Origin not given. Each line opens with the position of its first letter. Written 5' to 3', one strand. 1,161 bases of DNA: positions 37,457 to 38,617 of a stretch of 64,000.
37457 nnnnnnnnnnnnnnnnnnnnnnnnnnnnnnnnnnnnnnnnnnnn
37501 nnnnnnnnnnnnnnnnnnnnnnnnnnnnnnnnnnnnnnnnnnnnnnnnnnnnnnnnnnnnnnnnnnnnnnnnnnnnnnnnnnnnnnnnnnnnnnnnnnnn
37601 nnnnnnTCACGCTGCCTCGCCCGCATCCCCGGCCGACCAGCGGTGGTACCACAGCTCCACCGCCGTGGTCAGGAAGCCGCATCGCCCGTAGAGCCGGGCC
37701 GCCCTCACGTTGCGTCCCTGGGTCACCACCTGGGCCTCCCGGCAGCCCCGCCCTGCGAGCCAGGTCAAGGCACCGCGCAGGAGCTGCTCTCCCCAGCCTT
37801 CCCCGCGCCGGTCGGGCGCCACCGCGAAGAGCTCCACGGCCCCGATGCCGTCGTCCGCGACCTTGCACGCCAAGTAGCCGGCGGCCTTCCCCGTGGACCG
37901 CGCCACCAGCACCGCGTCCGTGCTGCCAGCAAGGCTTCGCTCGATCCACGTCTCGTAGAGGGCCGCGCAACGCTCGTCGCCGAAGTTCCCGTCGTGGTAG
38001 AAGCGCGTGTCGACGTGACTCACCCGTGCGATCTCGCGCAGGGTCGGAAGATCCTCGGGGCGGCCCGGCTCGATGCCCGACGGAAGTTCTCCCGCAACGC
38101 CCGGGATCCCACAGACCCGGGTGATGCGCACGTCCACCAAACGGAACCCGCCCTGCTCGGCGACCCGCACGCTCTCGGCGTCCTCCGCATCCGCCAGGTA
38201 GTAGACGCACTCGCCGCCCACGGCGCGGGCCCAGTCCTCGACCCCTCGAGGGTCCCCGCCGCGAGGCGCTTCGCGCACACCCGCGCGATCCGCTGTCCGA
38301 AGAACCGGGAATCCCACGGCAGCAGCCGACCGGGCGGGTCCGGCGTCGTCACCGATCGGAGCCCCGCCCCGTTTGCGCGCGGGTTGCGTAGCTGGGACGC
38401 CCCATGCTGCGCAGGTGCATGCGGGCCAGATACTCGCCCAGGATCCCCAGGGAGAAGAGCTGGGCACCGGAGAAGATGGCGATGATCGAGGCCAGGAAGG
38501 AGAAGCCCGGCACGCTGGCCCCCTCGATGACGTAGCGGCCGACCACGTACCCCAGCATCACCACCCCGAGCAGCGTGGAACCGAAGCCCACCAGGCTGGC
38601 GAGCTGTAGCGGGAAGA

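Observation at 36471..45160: TetR-controlled RND pump runs without a break into an Arn-like Und-P aminosugar module (MTase-GT2-WecD-WecE)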

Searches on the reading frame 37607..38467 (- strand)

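Call 7: search_protein_families(library=pfam, proteins=[window:37607-38467:-], max_evalue=0.01)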
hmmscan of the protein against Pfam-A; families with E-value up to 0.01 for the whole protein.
window:37607-38467:- (286 aa): 5 families
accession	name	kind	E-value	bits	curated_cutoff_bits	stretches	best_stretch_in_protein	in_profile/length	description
PF00583.31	Acetyltransf_1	-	2.7e-16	60.3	20.7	1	172-265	22-116/116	Acetyltransferase (GNAT) family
PF13508.13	Acetyltransf_7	-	1.9e-11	44.6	27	1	184-265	3-82/84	Acetyltransferase (GNAT) domain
PF13302.13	Acetyltransf_3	-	7e-07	30.5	25.4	1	133-265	5-137/138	Acetyltransferase (GNAT) domain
PF13673.13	Acetyltransf_10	-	3.2e-05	24.3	23.6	1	176-269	23-111/128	Acetyltransferase (GNAT) domain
PF08445.16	FR47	-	0.00093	19.6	22.1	1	204-273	17-85/86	FR47-like protein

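Call 8: search_protein_families(library=ncbifam, proteins=[window:37607-38467:-], max_evalue=0.001)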
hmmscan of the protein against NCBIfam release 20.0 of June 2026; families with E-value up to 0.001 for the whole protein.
window:37607-38467:- (286 aa): 8 families
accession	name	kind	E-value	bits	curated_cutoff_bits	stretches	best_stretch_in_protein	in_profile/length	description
NF008212.0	PRK10975.1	equivalog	7.4e-22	78.3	219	1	94-276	50-231/232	dTDP-4-amino-4,6-dideoxy-D-galactose acyltransferase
TIGR02382.1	wecD_rffC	equivalog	5.7e-16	58.7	195.1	1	103-275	16-190/191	dTDP-4-amino-4,6-dideoxy-D-galactose acyltransferase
TIGR01575.1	rimI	equivalog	4e-10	40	86.4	1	171-282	19-129/132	ribosomal protein S18-alanine N-acetyltransferase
NF002959.0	PRK03624.1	equivalog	2.3e-09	37.1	124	1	174-269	39-133/147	GNAT family acetyltransferase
TIGR03448.1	mycothiol_MshD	equivalog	2.5e-06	27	163.1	1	188-274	204-294/294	mycothiol synthase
NF000359.1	sat3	exception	2.5e-05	24.4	360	1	179-273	66-160/180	streptothricin N-acetyltransferase Sat3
NF000358.1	sat2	exception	0.0001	22.1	360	1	207-275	82-150/174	streptothricin N-acetyltransferase Sat2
NF049894.1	CG3035_N_ac_Glu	equivalog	0.00011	21.6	280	1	208-267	235-291/300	N-acetylglutamate synthase, CG3035 family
